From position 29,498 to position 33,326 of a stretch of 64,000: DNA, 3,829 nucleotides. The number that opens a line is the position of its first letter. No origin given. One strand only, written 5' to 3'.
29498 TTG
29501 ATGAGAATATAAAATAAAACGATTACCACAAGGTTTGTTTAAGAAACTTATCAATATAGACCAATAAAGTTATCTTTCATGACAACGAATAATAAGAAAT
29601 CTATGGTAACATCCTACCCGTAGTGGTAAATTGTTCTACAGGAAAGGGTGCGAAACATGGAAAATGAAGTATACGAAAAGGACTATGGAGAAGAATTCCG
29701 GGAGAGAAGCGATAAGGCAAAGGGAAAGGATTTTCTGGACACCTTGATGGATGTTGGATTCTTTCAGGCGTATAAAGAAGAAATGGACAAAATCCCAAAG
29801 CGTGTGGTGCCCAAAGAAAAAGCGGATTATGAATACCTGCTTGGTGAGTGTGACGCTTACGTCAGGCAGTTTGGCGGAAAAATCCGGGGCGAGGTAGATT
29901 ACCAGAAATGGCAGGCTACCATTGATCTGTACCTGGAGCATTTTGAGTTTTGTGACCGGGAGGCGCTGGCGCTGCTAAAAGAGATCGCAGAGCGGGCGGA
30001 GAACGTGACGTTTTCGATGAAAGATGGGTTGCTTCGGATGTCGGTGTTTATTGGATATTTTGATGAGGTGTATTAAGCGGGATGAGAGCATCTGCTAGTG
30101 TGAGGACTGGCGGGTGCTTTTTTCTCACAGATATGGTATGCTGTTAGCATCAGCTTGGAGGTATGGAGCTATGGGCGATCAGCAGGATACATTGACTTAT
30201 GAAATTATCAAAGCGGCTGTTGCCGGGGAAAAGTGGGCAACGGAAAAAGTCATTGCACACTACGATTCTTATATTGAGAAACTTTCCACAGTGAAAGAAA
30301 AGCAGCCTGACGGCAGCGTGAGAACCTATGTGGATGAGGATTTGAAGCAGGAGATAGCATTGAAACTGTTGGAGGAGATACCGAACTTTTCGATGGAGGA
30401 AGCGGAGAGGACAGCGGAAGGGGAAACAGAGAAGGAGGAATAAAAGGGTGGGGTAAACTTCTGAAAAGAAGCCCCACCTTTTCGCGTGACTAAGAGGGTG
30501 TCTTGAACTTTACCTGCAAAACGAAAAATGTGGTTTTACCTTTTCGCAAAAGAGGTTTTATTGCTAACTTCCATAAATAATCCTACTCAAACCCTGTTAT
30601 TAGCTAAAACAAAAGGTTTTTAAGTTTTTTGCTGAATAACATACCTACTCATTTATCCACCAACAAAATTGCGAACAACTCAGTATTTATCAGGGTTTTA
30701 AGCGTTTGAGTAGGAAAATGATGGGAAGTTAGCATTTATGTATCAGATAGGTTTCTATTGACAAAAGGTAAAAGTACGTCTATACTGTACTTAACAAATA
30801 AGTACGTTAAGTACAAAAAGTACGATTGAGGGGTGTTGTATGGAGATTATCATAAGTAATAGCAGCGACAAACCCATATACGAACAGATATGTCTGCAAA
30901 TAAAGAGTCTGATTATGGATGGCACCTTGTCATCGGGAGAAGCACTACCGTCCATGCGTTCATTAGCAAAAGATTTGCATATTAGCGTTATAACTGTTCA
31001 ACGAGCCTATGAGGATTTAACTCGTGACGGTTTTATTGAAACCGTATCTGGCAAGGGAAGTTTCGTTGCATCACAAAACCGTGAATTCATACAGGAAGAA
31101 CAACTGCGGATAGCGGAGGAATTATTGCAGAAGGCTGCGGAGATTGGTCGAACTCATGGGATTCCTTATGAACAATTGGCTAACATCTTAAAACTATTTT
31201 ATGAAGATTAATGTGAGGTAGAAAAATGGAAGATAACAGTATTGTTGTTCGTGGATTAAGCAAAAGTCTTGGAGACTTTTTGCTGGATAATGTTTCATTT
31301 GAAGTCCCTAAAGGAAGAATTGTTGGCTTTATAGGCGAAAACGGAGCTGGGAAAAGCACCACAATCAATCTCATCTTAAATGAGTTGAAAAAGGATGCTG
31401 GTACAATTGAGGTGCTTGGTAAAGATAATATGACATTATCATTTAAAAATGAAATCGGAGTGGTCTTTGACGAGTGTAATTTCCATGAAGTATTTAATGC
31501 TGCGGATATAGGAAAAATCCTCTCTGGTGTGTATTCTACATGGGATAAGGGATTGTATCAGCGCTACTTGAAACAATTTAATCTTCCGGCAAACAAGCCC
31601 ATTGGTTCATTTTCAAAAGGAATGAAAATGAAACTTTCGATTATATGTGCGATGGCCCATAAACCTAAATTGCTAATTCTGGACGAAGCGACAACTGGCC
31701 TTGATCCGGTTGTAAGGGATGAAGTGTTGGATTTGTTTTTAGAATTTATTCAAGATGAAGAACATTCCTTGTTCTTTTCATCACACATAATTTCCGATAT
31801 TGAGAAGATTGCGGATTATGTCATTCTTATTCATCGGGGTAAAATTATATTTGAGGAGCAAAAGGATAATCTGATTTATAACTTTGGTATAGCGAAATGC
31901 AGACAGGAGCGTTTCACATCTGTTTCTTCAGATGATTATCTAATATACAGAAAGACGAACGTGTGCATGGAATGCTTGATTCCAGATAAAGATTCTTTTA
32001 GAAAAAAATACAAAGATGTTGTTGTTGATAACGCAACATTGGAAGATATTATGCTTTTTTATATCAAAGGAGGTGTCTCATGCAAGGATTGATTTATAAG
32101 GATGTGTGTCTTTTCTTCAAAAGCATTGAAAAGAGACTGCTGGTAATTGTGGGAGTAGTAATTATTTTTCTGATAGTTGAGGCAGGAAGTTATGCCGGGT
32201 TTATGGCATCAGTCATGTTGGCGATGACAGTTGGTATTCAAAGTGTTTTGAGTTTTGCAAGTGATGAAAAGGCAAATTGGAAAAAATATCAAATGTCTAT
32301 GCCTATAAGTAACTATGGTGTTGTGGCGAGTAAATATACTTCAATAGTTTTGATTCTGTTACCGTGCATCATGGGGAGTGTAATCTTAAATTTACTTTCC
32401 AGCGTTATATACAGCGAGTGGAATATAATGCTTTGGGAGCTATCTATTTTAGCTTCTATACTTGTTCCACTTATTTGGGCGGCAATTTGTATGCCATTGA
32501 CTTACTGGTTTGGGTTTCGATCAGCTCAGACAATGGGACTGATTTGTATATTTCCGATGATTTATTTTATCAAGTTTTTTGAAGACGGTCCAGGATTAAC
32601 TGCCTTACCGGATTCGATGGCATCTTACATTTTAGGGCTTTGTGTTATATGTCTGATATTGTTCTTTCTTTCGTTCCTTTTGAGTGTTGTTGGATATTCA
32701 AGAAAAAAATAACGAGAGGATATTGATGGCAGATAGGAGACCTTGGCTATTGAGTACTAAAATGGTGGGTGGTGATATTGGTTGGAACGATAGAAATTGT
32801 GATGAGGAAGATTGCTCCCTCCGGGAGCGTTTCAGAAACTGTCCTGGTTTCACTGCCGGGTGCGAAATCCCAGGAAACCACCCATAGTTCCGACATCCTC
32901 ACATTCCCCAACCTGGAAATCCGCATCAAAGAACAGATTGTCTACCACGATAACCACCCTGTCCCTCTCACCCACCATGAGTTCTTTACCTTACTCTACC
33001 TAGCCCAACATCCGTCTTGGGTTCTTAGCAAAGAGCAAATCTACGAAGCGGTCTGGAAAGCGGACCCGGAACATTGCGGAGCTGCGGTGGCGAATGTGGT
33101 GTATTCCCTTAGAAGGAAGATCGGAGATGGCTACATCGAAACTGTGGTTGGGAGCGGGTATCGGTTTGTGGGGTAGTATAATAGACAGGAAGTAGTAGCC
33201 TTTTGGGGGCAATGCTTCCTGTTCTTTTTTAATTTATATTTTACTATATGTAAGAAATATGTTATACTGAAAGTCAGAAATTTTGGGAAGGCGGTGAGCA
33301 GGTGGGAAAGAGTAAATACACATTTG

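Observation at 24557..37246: Cassette array punctuated by six copies of an orphan OmpR-type winged-helix gene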

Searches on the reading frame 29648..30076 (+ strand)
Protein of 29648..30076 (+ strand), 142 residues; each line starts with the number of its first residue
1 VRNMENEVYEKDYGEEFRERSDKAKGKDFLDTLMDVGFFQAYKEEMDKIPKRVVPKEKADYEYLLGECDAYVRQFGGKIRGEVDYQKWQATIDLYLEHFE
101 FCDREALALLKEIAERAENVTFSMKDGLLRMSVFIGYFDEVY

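Call 5: search_protein_families(library=pfam, proteins=[window:29648-30076:+], max_evalue=0.01)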
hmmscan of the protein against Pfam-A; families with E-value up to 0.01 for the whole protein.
window:29648-30076:+ (142 aa): 0 families

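Call 41: search_protein_families(library=ncbifam, proteins=[window:29648-30076:+], max_evalue=0.01)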
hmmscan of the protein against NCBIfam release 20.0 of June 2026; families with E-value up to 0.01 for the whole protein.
window:29648-30076:+ (142 aa): 0 families

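Call 59: find_homologous_proteins(query=window:29648-30076:+, max_evalue=0.001)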
Query window:29648-30076:+ (142 aa): 93 proteins with E <= 0.001 among 132 candidates.
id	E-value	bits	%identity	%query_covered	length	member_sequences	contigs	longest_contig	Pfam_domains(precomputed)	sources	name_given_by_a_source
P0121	1.0e-80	287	92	98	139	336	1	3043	-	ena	-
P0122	1.3e-80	286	91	98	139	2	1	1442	-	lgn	-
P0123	3.9e-80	285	91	98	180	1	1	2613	-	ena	-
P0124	8.3e-80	284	94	98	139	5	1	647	-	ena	-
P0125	1.8e-79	283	90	99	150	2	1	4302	-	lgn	-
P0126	1.1e-78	280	90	98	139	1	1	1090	-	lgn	-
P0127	2.6e-78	279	90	98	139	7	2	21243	-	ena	-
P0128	3.4e-78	278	92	98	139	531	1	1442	-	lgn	-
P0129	1.0e-76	274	88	98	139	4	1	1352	-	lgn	-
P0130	1.9e-76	273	90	95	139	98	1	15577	-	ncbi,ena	-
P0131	1.7e-75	270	88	98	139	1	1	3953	-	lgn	-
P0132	3.8e-73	262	88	98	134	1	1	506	-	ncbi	-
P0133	3.9e-71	256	89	90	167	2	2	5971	-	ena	-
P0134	5.7e-71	255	81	98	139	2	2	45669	-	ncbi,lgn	-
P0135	7.2e-71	255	81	98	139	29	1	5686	-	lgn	-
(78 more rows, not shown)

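Call 78: search_protein_families(library=padloc, proteins=[window:29648-30076:+], max_evalue=0.001)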
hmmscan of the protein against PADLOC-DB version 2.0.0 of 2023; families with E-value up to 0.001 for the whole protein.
window:29648-30076:+ (142 aa): 0 families

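Call 79: predict_structure(alignment_id=A6)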
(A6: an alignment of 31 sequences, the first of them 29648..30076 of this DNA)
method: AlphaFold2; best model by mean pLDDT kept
length: 142 residues; sequences in the alignment: 31
mean_pLDDT: 85.6   pTM: 0.67
mean pLDDT of the five models: 85.6, 79.9, 79.6, 78.9, 74.0
residues with pLDDT >= 90: 72; 70-90: 52; 50-70: 12; < 50: 6
segments of 3 or more residues with pLDDT < 50: 1-5
pLDDT, mean of each block of 10 residues (from residue 1): 53 69 73 89 86 94 96 92 89 92 88 95 92 93 77
secondary structure, 60 per line:
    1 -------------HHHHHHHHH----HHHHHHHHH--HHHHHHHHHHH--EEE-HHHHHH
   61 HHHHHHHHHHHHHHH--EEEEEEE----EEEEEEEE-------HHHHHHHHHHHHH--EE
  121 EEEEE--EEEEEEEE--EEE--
elements in order: H14-22 H27-35 H38-48 E51-53 H55-75 E78-84 E89-96 H104-116 E119-125 E128-135 E138-140

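Call 81: fold_search(model_id=the predicted structure, library=pdb)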
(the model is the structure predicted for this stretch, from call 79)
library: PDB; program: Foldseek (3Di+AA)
matches with E <= 10: 1015; with E <= 0.001: 0
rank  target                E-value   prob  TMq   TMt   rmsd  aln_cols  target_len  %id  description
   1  6mrs                  2.3e-02  0.99  0.33  0.52   4.5        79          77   13  De novo designed protein Peak6 (released 2019-06-12)
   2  7cch                  2.9e-02  0.82  0.33  0.26  15.9       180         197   12  Acinetobacter baumannii histidine kinase AdeS (released 2021-06-23)
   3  9dd2                  3.1e-02  0.98  0.33  0.20   4.2        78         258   15  Crystal Structure of Designed allosteric facilitated dissociation switch AS5 (released 2025-08-20)
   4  4ckk_B                3.3e-02  0.97  0.29  0.10   4.5        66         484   12  Apo structure of 55 kDa N-terminal domain of E. coli DNA gyrase A subunit (released 2014-03-12)
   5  6i6s_A                3.3e-02  0.96  0.31  0.42   5.7        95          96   14  Circular permutant of ribosomal protein S6, adding 9aa to C terminal of P68-69, L75A mutant (released 2019-11-27)
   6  9c7n_A                3.7e-02  0.89  0.25  0.37   4.9        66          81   18  Crystal Structure of the GL3 ACT-like Domain (released 2025-10-08)
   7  7mwr_B                4.4e-02  0.99  0.36  0.22   4.1        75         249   17  Structure of De Novo designed beta sheet heterodimer LHD101A53/B4 (released 2022-01-19)
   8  9dd4_A                4.4e-02  0.96  0.31  0.35   4.8        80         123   12  Crystal Structure of Designed facilitated dissociation target LHD101An1: LHD101A with an N-terminal extension (released 2025-08-20)
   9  9dd3_A                5.0e-02  0.98  0.34  0.21   4.4        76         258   14  Crystal Structure of Designed allosteric facilitated dissociation switch AS5 in complex state HE (released 2025-08-20)
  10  9olq_N                5.0e-02  0.95  0.31  0.35   4.9        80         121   12  Designed allosteric facilitated dissociation switch AS1_K46L_E50W_K172W_E173Y in complex state THE (released 2025-08-20)
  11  9olq_D                5.3e-02  0.97  0.34  0.21   4.3        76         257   14  Designed allosteric facilitated dissociation switch AS1_K46L_E50W_K172W_E173Y in complex state THE (released 2025-08-20)
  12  4tma_E                5.7e-02  0.94  0.29  0.10   4.5        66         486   12  Crystal structure of gyrase bound to its inhibitor YacG (released 2014-07-23)
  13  5epv_D                5.7e-02  0.85  0.38  0.33  17.1       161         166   11  Histidine kinase domain from the LOV-HK blue-light receptor from Brucella abortus (released 2016-02-24)
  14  6e95_A                5.7e-02  0.82  0.31  0.21   5.5        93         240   18  Chimeric structure of Saccharomyces cerevisiae GCN4 leucine zipper fused to Staphylococcus aureus AgrC cytoplasmic his (released 2019-02-27)
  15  4ckk_C                6.0e-02  0.94  0.29  0.10   4.6        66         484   12  Apo structure of 55 kDa N-terminal domain of E. coli DNA gyrase A subunit (released 2014-03-12)
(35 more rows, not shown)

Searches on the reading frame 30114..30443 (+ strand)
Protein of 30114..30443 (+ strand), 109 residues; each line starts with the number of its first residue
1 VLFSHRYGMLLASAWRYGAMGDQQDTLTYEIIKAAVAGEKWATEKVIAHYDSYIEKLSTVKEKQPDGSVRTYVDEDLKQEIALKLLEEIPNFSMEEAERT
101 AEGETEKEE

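Call 5: search_protein_families(library=pfam, proteins=[window:30114-30443:+], max_evalue=0.01)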
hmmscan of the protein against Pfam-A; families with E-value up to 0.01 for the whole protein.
window:30114-30443:+ (109 aa): 1 family
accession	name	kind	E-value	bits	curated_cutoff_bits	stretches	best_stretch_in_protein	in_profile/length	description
PF12645.13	HTH_16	-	5e-26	91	22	1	29-92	1-64/65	Helix-turn-helix domain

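Call 41: search_protein_families(library=ncbifam, proteins=[window:30114-30443:+], max_evalue=0.01)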
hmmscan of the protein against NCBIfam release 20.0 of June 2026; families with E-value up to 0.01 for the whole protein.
window:30114-30443:+ (109 aa): 2 families
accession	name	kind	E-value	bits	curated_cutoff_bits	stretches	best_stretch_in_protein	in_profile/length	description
TIGR01000.1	bacteriocin_acc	subfamily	0.0018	17.2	258.85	1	23-104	186-268/457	bacteriocin secretion accessory protein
NF007230.0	PRK09648.1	subfamily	0.0034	17.2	209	1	24-93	9-76/195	RNA polymerase sigma factor ShbA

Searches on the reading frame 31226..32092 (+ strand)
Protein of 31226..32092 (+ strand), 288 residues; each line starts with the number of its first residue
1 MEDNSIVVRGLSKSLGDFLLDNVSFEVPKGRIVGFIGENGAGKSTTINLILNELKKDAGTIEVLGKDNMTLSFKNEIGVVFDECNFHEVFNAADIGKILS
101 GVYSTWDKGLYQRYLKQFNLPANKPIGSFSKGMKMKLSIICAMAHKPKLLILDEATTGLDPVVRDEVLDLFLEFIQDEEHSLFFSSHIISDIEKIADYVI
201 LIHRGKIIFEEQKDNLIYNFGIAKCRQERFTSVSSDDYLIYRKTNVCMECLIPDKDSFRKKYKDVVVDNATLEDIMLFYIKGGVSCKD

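Call 64: search_protein_families(library=ncbifam, proteins=[window:31226-32092:+], max_evalue=0.00001)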
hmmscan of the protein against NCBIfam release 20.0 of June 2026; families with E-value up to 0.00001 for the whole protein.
window:31226-32092:+ (288 aa): 179 families (the best 25 are shown)
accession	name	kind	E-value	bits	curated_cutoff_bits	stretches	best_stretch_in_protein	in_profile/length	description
NF047565.1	PSM_export_PmtA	equivalog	2.2e-73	247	350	1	5-280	2-280/282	phenol-soluble modulin export ABC transporter ATP-binding protein PmtA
TIGR01188.1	drrA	subfamily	1.8e-40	139.1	312.45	1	20-229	9-224/302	daunorubicin resistance ABC transporter, ATP-binding protein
TIGR03522.1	GldA_ABC_ATP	equivalog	6.5e-37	127.6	402.6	1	5-216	2-219/301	gliding motility-associated ABC transporter ATP-binding subunit GldA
TIGR03740.1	galliderm_ABC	subfamily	2.7e-36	125.3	309.75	1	9-214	4-209/223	lantibiotic protection ABC transporter ATP-binding subunit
NF033858.1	ABC2_perm_RbbA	equivalog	9.3e-32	109.9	1050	1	4-223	265-491/909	ribosome-associated ATPase/putative transporter RbbA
TIGR03864.1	PQQ_ABC_ATP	hypoth_equivalog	3.1e-30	105.4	302.25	1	6-225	2-228/236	ABC transporter, ATP-binding subunit, PQQ-dependent alcohol dehydrogenase system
TIGR04521.1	ECF_ATPase_2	equivalog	1.7e-29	102.8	330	1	20-217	21-233/279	energy-coupling factor transporter ATPase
NF010059.0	PRK13536.1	equivalog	4e-26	91.6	549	1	5-218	43-263/342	nodulation factor ABC transporter ATP-binding protein NodI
TIGR01288.1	nodI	equivalog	5.1e-26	91.4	424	1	5-218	4-224/303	nodulation factor ABC transporter ATP-binding protein NodI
NF047568.1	PSM_export_PmtC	equivalog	3.3e-25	89.2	375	1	18-217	14-209/290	phenol-soluble modulin export ABC transporter ATP-binding protein PmtC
TIGR04520.1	ECF_ATPase_1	equivalog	5.8e-25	88.2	315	2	127-216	135-223/269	energy-coupling factor transporter ATPase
NF010158.0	PRK13637.1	equivalog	1.4e-24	86.7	390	1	20-215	23-231/287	energy-coupling factor transporter ATPase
NF010060.0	PRK13537.1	equivalog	4.2e-24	85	521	1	5-217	15-234/314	nodulation factor ABC transporter ATP-binding protein NodI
TIGR04406.1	LPS_export_lptB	equivalog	3.6e-23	82.1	240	1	8-219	4-225/239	LPS export ABC transporter ATP-binding protein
NF000355.4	ribo_prot_ABC_F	equivalog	2.2e-22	79.6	380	1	17-207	15-192/499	ribosomal protection-like ABC-F family protein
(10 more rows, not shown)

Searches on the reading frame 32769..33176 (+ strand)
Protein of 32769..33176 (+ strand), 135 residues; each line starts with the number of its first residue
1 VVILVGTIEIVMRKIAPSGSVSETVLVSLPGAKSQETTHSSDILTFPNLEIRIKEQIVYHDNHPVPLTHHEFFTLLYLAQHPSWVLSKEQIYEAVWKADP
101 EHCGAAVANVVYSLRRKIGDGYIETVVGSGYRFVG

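Call 5: search_protein_families(library=pfam, proteins=[window:32769-33176:+], max_evalue=0.01)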
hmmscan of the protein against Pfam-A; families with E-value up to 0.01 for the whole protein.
window:32769-33176:+ (135 aa): 1 family
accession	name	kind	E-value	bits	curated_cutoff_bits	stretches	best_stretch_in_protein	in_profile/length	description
PF00486.34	Trans_reg_C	-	5.6e-18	65.2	26.2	1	63-133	2-77/77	Transcriptional regulatory protein, C terminal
